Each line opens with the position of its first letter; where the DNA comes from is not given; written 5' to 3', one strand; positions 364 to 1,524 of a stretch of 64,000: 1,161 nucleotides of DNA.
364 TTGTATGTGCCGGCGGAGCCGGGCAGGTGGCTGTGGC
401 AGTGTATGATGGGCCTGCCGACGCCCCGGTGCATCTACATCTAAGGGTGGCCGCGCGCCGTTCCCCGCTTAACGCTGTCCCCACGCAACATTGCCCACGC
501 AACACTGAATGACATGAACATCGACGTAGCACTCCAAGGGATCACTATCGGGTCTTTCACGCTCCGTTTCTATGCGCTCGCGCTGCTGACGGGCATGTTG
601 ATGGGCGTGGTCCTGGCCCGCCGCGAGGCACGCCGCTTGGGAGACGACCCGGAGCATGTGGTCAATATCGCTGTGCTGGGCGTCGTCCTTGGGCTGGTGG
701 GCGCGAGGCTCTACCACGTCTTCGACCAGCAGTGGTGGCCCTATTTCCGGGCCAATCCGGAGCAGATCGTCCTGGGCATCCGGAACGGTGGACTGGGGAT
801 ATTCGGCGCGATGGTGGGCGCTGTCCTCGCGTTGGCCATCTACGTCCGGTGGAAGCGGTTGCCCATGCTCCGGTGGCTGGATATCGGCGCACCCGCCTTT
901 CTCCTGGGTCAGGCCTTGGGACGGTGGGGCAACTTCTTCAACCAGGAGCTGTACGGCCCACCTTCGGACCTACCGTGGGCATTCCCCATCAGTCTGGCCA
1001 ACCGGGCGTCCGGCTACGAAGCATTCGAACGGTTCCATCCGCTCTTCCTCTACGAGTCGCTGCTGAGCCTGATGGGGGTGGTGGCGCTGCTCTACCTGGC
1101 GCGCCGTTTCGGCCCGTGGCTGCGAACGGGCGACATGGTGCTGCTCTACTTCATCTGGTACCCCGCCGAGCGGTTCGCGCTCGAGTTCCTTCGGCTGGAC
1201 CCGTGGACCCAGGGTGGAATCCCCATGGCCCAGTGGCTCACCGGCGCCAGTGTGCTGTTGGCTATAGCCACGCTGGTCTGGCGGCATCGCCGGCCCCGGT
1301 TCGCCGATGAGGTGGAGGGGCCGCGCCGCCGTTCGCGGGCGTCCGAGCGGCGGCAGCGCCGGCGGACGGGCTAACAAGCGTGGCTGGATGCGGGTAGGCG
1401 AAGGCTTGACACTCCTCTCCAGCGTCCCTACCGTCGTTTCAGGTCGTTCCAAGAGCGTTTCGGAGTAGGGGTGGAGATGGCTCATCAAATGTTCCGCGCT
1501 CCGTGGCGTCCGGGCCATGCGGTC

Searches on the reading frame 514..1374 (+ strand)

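Call 27: search_protein_families(library=pfam, max_evalue=0.0001, proteins=[window:514-1374:+])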
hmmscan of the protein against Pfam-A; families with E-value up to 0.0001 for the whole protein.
window:514-1374:+ (286 aa): 1 family
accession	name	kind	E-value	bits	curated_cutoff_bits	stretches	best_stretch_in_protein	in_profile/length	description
PF01790.23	LGT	-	2.4e-61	207.5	24.9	1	10-256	4-240/240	Prolipoprotein diacylglyceryl transferase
